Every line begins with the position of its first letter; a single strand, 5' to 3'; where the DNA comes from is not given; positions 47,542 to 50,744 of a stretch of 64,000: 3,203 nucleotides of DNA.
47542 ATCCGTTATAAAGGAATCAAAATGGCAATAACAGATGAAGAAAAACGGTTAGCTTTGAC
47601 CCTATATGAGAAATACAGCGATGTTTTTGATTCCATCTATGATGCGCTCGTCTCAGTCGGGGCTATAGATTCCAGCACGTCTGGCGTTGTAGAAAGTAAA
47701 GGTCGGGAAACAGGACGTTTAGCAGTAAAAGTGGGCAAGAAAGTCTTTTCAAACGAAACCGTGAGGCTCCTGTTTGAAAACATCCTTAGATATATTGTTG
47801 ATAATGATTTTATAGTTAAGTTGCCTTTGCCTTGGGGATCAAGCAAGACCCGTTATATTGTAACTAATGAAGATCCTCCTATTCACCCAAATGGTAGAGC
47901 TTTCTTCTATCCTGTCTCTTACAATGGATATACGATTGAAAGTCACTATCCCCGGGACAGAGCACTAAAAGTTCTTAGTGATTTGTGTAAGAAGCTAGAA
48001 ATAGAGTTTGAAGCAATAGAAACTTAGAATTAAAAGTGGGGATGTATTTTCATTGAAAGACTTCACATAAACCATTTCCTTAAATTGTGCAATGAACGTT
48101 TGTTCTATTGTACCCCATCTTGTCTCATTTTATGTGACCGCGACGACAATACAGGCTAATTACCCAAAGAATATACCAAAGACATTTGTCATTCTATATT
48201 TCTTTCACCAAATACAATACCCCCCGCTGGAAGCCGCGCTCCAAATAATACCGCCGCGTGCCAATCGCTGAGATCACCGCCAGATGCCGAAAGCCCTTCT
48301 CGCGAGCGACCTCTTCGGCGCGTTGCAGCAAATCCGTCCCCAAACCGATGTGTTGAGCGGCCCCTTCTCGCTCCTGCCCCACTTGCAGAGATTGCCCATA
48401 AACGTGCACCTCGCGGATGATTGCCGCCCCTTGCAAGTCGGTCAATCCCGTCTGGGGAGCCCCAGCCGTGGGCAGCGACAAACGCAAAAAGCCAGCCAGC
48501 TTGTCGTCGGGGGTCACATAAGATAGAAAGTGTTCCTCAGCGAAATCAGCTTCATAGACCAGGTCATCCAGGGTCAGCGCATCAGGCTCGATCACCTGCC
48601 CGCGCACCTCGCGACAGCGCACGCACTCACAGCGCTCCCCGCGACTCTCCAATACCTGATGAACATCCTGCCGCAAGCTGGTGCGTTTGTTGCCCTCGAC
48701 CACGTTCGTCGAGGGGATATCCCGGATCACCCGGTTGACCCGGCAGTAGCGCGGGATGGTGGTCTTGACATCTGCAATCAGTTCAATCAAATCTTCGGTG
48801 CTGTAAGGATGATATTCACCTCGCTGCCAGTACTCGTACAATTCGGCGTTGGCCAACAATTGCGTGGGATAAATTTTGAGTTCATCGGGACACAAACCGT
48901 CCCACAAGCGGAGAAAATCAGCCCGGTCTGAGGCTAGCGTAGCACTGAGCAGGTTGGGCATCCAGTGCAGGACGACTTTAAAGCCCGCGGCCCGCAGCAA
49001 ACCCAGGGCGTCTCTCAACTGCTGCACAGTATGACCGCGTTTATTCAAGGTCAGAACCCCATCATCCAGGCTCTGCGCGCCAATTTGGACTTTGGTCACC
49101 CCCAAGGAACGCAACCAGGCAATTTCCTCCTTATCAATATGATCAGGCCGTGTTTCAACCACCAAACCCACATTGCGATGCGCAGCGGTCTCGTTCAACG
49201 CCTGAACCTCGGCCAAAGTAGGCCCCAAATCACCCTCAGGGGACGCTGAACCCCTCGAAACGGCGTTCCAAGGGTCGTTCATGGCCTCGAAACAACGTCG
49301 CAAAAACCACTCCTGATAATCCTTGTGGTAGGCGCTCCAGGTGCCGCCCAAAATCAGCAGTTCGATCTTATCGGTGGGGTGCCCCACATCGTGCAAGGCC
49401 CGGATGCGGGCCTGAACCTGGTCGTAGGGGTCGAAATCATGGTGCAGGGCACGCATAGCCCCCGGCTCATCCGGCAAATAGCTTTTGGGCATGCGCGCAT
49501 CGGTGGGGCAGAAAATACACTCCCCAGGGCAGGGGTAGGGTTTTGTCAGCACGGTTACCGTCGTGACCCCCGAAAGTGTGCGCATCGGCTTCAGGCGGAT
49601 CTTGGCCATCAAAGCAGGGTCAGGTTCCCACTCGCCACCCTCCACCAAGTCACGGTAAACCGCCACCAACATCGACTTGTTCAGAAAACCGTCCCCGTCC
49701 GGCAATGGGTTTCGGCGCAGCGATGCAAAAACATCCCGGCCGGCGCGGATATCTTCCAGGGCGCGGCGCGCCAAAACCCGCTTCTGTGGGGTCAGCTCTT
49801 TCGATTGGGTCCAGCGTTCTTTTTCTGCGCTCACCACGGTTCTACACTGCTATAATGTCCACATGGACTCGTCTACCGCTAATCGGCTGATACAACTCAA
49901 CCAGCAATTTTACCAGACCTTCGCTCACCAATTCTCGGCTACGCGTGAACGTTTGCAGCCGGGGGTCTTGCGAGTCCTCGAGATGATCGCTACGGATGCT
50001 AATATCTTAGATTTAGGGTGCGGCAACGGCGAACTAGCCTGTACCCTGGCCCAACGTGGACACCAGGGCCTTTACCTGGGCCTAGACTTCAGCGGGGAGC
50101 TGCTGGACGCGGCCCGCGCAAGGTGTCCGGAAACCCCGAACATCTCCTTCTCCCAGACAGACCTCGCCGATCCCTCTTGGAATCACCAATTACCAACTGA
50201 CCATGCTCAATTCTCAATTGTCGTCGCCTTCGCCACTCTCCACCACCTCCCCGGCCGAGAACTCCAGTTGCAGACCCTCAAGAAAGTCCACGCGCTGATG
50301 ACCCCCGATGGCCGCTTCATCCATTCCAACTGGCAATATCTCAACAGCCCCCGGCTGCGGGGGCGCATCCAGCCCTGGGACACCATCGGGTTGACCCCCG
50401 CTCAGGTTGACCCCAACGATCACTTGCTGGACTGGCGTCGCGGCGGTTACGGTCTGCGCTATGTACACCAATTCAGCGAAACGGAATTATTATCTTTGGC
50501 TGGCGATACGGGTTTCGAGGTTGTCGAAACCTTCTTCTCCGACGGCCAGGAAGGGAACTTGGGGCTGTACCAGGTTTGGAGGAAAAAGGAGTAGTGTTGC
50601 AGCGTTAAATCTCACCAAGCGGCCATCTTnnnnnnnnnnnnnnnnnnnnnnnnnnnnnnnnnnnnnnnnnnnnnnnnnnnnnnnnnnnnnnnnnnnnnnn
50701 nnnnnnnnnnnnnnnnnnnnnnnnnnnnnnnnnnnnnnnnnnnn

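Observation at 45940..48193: AT-rich two-gene island: head-to-head PD-(D/E)xK nuclease-like genes with no adjacent methyltransferase - candidate uncharacterised defence module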

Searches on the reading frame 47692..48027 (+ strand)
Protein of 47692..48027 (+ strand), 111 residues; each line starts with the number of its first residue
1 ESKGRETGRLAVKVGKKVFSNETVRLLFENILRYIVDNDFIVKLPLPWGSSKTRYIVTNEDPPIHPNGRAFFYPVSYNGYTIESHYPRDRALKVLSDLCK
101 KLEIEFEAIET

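Call 112: search_protein_representatives(alignment_id=A5)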
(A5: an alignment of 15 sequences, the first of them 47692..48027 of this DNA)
Query: 15 sequences, 111 profile positions. Proteins with E-value up to 0.001 (for the whole library): 241; up to 1e-10: 93; up to 1e-30: 9. The best 150 are listed.
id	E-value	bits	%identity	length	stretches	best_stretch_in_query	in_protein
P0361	2.2e-55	201.9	-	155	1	2-111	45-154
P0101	1.1e-52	193.2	-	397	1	2-111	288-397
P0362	3.6e-39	149.8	-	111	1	2-110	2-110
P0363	1.6e-37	144.5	-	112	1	28-111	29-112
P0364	8.4e-34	132.4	-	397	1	3-110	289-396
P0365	2.0e-33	131.2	-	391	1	3-110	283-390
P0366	2.3e-33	131.0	-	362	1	2-110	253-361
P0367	1.3e-32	128.6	-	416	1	4-111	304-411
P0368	1.2e-31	125.5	-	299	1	2-110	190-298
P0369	3.8e-29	117.5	-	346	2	3-106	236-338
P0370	1.2e-27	112.7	-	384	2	13-108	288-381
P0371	5.4e-27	110.5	-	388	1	3-110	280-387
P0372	1.3e-25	106.1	-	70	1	10-79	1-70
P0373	1.8e-25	105.6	-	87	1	31-110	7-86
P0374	2.6e-25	105.1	-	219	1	3-110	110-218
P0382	1.3e-18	83.6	-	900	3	9-99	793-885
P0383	1.2e-17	80.5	-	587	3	22-102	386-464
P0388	5.6e-17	78.3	-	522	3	20-109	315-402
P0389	6.1e-17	78.1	-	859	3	10-97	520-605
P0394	2.0e-15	73.3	-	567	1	7-109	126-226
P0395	4.7e-15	72.1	-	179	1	9-108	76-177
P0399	1.0e-14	71.0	-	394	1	9-106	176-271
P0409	3.0e-13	66.3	-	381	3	7-105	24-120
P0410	4.0e-13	65.9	-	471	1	9-109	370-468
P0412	6.9e-13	65.1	-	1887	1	10-107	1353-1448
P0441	2.5e-11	60.1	-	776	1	6-109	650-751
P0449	8.1e-11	58.4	-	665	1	9-107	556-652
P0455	1.4e-10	57.7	-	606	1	19-102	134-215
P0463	5.0e-10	55.9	-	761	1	23-110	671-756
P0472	8.5e-10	55.1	-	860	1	5-105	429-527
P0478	1.7e-09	54.2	-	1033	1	7-98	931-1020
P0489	4.6e-09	52.8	-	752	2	16-106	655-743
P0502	1.5e-08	51.2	-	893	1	15-106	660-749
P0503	1.5e-08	51.1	-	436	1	9-103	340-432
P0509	2.5e-08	50.4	-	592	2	20-95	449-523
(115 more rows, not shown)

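Call 113: search_protein_families(library=pfam, proteins=[P0382, P0389, P0412, P0394, P0383, P0388, P0441, P0449, P0395, P0410], max_evalue=0.001)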
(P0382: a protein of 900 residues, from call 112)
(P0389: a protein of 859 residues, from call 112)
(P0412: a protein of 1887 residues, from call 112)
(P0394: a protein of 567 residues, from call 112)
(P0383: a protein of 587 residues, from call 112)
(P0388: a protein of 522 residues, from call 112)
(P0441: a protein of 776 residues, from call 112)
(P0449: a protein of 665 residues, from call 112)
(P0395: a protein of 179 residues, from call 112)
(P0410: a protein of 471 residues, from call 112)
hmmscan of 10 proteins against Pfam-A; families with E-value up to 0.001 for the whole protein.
P0382 (900 aa): 0 families

P0389 (859 aa): 0 families

P0412 (1887 aa): 23 families
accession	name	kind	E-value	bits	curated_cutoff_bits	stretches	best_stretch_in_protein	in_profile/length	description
PF03747.19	ADP_ribosyl_GH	-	5.2e-74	249.9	26.2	1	1534-1840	1-285/287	ADP-ribosylglycohydrolase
PF02146.23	SIR2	-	4.5e-44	151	24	1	25-201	1-180/180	Sir2 family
PF13181.12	TPR_8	-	3.3e-30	102.1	25.7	2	844-877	1-34/34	Tetratricopeptide repeat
PF13431.12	TPR_17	-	2.1e-28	96.6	24.4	1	866-898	1-33/34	Tetratricopeptide repeat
PF00515.34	TPR_1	-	4.6e-28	96.3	27.8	2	844-877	1-34/34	Tetratricopeptide repeat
PF07719.23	TPR_2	-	2.7e-27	93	27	3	946-979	1-34/34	Tetratricopeptide repeat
PF13414.12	TPR_11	-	2.1e-21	75.8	26.8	2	861-889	11-39/42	TPR repeat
PF13432.12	TPR_16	-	6.5e-21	74.9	32.7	2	917-980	2-65/65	Tetratricopeptide repeat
PF13424.12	TPR_12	-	6.1e-18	65.2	30.1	1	951-1009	8-74/77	Tetratricopeptide repeat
PF13428.12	TPR_14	-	6.7e-15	54.6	23.5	0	952-988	7-43/44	Tetratricopeptide repeat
PF14559.12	TPR_19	-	1.4e-14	54.6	25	2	926-980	5-59/68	Tetratricopeptide repeat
PF13174.12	TPR_6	-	2.6e-12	47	26.3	0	1051-1075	2-26/33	Tetratricopeptide repeat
PF05706.17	CDKN3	-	1.8e-09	38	20.7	1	297-455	18-168/168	Cyclin-dependent kinase inhibitor 3 (CDKN3)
PF22784.1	PTP-SAK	-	1.9e-09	38.2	27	1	358-476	33-153/153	Swiss Army Knife protein, DSP-PTPase phosphatase domain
PF13176.12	TPR_7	-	5.7e-09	35.8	27.9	0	951-980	4-33/36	Tetratricopeptide repeat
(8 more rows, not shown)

P0394 (567 aa): 1 family
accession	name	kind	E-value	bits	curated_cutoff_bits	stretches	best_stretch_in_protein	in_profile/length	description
PF03747.19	ADP_ribosyl_GH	-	4.7e-77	259.9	26.2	1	261-541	1-287/287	ADP-ribosylglycohydrolase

P0383 (587 aa): 0 families

P0388 (522 aa): 0 families

P0441 (776 aa): 2 families
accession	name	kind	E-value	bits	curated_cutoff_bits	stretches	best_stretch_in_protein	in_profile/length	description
PF03235.19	GmrSD_N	-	1e-34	120.9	33.2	1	10-245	3-199/199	GmrSD restriction endonuclease, N-terminal domain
PF07510.16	GmrSD_C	-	6.7e-32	110.7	23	1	443-586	1-137/138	GmrSD restriction endonucleases, C-terminal domain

P0449 (665 aa): 7 families
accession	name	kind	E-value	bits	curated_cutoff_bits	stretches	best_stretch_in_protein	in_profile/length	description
PF00069.31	Pkinase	-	8e-46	157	31.7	1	60-316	1-251/263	Protein kinase domain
PF07714.23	PK_Tyr_Ser-Thr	-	1e-33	117.2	23.1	1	63-317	4-249/258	Protein tyrosine and serine/threonine kinase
PF14088.11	DUF4268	-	9.8e-19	68.2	27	1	355-491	1-139/140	Domain of unknown function (DUF4268)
PF12773.13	DZR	-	0.00014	22.4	27.3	1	6-27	1-22/45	Double zinc ribbon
PF13240.11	Zn_Ribbon_1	-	0.00023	21.3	25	1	6-26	2-22/23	zinc-ribbon domain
PF13248.11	Zn_ribbon_3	-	0.00026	20.8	27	1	4-27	3-26/26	zinc-ribbon domain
PF06293.20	Kdo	-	0.00038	20.4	21.3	1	131-217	87-172/207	Lipopolysaccharide kinase (Kdo/WaaP) family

P0395 (179 aa): 0 families

P0410 (471 aa): 7 families
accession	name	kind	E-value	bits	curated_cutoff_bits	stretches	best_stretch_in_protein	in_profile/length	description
PF00069.31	Pkinase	-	4e-50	171.1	31.7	1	49-315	1-258/263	Protein kinase domain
PF07714.23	PK_Tyr_Ser-Thr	-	7e-34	117.7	23.1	1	50-315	2-255/258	Protein tyrosine and serine/threonine kinase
PF03109.22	ABC1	-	6.6e-06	25.9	22.9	0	127-207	144-217/244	ABC1 atypical kinase-like domain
PF13240.11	Zn_Ribbon_1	-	4.7e-05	23.5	25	1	3-22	2-21/23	zinc-ribbon domain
PF01636.29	APH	-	0.00011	22.4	23.2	0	152-204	149-197/239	Phosphotransferase enzyme family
PF06293.20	Kdo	-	0.00035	20.5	21.3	1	92-201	56-166/207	Lipopolysaccharide kinase (Kdo/WaaP) family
PF12773.13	DZR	-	0.00094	19.7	27.3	0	3-24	1-22/45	Double zinc ribbon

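Call 114: search_protein_families(library=pfam, proteins=[P0409, P0455, P0472, P0478, P0463, P0489, P0502, P0509, P0399, P0503], max_evalue=0.001)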
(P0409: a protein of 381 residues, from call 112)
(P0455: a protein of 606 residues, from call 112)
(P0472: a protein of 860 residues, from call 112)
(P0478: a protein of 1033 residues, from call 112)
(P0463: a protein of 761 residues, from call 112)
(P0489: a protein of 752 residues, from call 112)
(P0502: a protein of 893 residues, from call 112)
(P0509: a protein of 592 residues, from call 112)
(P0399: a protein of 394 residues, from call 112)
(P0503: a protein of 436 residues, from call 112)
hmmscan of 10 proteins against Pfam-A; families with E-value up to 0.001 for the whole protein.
P0409 (381 aa): 0 families

P0455 (606 aa): 2 families
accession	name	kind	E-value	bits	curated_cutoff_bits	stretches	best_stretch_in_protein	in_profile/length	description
PF03747.19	ADP_ribosyl_GH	-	1.6e-73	248.3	26.2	1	264-572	1-287/287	ADP-ribosylglycohydrolase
PF13414.12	TPR_11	-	0.00011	22.3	26.8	1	2-31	8-37/42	TPR repeat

P0472 (860 aa): 14 families
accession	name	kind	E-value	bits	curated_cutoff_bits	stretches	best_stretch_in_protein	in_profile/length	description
PF03747.19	ADP_ribosyl_GH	-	1.3e-77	261.8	26.2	1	552-832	1-287/287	ADP-ribosylglycohydrolase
PF07719.23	TPR_2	-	8.5e-23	79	27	2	139-171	1-33/34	Tetratricopeptide repeat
PF00515.34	TPR_1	-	1.6e-21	75.6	27.8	1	139-170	1-32/34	Tetratricopeptide repeat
PF13414.12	TPR_11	-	4.5e-20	71.5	26.8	2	149-181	4-36/42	TPR repeat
PF13431.12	TPR_17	-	5.9e-17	60.9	24.4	0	196-226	2-32/34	Tetratricopeptide repeat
PF13181.12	TPR_8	-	6.9e-16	57.4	25.7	1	140-170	2-32/34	Tetratricopeptide repeat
PF13424.12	TPR_12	-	1.8e-09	38.1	30.1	0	141-203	5-75/77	Tetratricopeptide repeat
PF13174.12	TPR_6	-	1.3e-07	32.2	26.3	0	140-170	1-31/33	Tetratricopeptide repeat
PF13428.12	TPR_14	-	1.7e-07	31.7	23.5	0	139-180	1-42/44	Tetratricopeptide repeat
PF13432.12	TPR_16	-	2.7e-07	31.3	32.7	0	185-227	9-51/65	Tetratricopeptide repeat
PF12895.13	ANAPC3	-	4.6e-06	27.3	27.2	0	134-197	18-80/82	Anaphase-promoting complex, cyclosome, subunit 3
PF14559.12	TPR_19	-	6.5e-06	26.8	25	0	133-172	19-58/68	Tetratricopeptide repeat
PF13371.12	TPR_9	-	6.7e-05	23.3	35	0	169-210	25-66/73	Tetratricopeptide repeat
PF23914.1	TPR_CcmH_CycH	-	0.00047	20.5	42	0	129-218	40-132/158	Cytochrome c-type biogenesis protein H TPR domain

P0478 (1033 aa): 7 families
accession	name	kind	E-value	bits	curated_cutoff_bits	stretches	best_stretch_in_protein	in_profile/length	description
PF00069.31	Pkinase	-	4.3e-66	223.4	31.7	2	624-816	1-191/263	Protein kinase domain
PF07714.23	PK_Tyr_Ser-Thr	-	1.2e-40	139.9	23.1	1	628-813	5-195/258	Protein tyrosine and serine/threonine kinase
PF01163.29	RIO1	-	4.4e-07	30.1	22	1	694-770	78-153/187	RIO domain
PF06293.20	Kdo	-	7.2e-07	29.3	21.3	1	641-769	31-170/207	Lipopolysaccharide kinase (Kdo/WaaP) family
PF03109.22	ABC1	-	1e-06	28.6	22.9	1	690-783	135-229/244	ABC1 atypical kinase-like domain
PF17667.7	Pkinase_fungal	-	3.6e-06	26.4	24.1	1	730-798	294-368/387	Fungal protein kinase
PF01636.29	APH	-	4.7e-05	23.7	23.2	0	743-768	170-197/239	Phosphotransferase enzyme family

P0463 (761 aa): 22 families
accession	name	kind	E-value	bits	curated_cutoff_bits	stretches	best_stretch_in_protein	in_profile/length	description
PF07719.23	TPR_2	-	6.9e-25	85.5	27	3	417-450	1-34/34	Tetratricopeptide repeat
PF00515.34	TPR_1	-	6.1e-24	83.2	27.8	3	351-382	3-34/34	Tetratricopeptide repeat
PF13414.12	TPR_11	-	5.7e-23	80.8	26.8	3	390-431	1-42/42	TPR repeat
PF13431.12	TPR_17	-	2.1e-20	71.7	24.4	1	371-404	1-34/34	Tetratricopeptide repeat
PF13432.12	TPR_16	-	2.2e-19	70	32.7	2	387-450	1-64/65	Tetratricopeptide repeat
PF13181.12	TPR_8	-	3.9e-19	67.6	25.7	0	385-415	3-33/34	Tetratricopeptide repeat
PF14559.12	TPR_19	-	1.2e-17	64.4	25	2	399-450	7-58/68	Tetratricopeptide repeat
PF13174.12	TPR_6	-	2.8e-15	56.3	26.3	0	351-381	2-32/33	Tetratricopeptide repeat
PF13424.12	TPR_12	-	1.4e-14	54.4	30.1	2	384-448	4-76/77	Tetratricopeptide repeat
PF13428.12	TPR_14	-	1.5e-12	47.3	23.5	0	419-458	3-42/44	Tetratricopeptide repeat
PF12895.13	ANAPC3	-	2.7e-09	37.6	27.2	1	362-439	2-78/82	Anaphase-promoting complex, cyclosome, subunit 3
PF13176.12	TPR_7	-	3.7e-08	33.3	27.9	0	351-381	1-31/36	Tetratricopeptide repeat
PF07721.20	TPR_4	-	1.6e-07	31.7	27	0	418-442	2-26/26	Tetratricopeptide repeat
PF14561.12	TPR_20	-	5.5e-07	30.3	25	0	364-415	3-54/90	Tetratricopeptide repeat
PF23914.1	TPR_CcmH_CycH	-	1e-06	29.1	42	1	302-451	4-155/158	Cytochrome c-type biogenesis protein H TPR domain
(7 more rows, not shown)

P0489 (752 aa): 0 families

P0502 (893 aa): 9 families
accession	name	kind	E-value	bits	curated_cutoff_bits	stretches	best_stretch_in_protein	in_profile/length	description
PF13245.12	AAA_19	-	8.3e-31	107.4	25.1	1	184-335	1-132/134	AAA domain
PF13604.12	AAA_30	-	1.5e-26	93.8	27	1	182-374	4-166/191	AAA domain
PF13538.12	UvrD_C_2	-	5.3e-14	52.3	27.4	1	564-610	2-51/52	UvrD-like helicase C-terminal domain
PF01443.25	Viral_helicase1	-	8.6e-12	45.8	21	1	558-611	172-227/228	Viral superfamily 1 RNA helicase core domain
PF13086.12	AAA_11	-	1.7e-11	44.9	27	2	294-335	213-253/257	AAA domain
PF00580.27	UvrD-helicase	-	3.6e-11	43.7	23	1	182-277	3-85/271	UvrD/REP helicase N-terminal domain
PF18335.7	SH3_13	-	1.3e-09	38.1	41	1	497-543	22-65/65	ATP-dependent RecD-like DNA helicase SH3 domain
PF05127.21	NAT10_TcmA_helicase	-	9.6e-07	29.3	22.7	1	198-319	1-114/176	RNA cytidine acetyltransferase NAT10/TcmA, helicase domain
PF00270.35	DEAD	-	0.00074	19.7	26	0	183-309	3-132/167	DEAD/DEAH box helicase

P0509 (592 aa): 2 families
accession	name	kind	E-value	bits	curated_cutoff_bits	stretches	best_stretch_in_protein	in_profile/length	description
PF04313.20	HSDR_N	-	2.7e-08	34.3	25.1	1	60-125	123-196/198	Type I restriction enzyme R protein N terminus (HSDR_N)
PF13588.12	HSDR_N_2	-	1e-06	29.2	25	1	47-120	22-95/110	Type I restriction enzyme R protein N terminus (HSDR_N)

P0399 (394 aa): 1 family
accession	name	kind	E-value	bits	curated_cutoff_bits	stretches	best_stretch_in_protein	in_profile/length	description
PF01939.22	NucS_C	-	4e-07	30.5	24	1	3-109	2-109/124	Endonuclease NucS C-terminal domain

P0503 (436 aa): 2 families
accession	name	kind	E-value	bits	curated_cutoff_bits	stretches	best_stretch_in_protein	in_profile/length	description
PF04313.20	HSDR_N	-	8e-09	36.1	25.1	1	47-123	116-196/198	Type I restriction enzyme R protein N terminus (HSDR_N)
PF13588.12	HSDR_N_2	-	7.9e-08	32.8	25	1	19-121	1-98/110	Type I restriction enzyme R protein N terminus (HSDR_N)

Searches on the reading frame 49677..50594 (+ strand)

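Call 82: search_protein_families(library=pfam, proteins=[window:49677-50594:+], max_evalue=0.01)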
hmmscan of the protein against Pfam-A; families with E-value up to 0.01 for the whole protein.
window:49677-50594:+ (305 aa): 11 families
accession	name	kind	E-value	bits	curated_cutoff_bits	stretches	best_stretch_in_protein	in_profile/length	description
PF13649.12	Methyltransf_25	-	6.3e-17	62.5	27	1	110-212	1-97/97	Methyltransferase domain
PF08242.18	Methyltransf_12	-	5.9e-16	59.4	30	1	111-214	1-98/98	Methyltransferase domain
PF13489.12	Methyltransf_23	-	1.4e-15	57.8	27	1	90-284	6-163/164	Methyltransferase domain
PF08241.18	Methyltransf_11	-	1.2e-13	52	21.2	1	111-215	1-94/95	Methyltransferase domain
PF13847.12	Methyltransf_31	-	2.7e-13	50.2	27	1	107-219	4-112/145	Methyltransferase domain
PF05175.20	MTS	-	0.00026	21.1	23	1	100-149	23-74/170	Methyltransferase small domain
PF01209.24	Ubie_methyltran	-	0.0013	18.6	20.1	1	105-214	46-149/233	ubiE/COQ5 methyltransferase family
PF07021.18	MetW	-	0.0019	18.3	21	1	99-132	6-40/193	Methionine biosynthesis protein MetW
PF06080.18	DUF938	-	0.0024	18.1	27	1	85-212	2-133/202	Protein of unknown function (DUF938)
PF02353.26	CMAS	-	0.0057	16.4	27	1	108-216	64-164/273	Mycolic acid cyclopropane synthetase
PF13679.12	Methyltransf_32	-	0.008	16.6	27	0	106-167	25-93/143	Methyltransferase domain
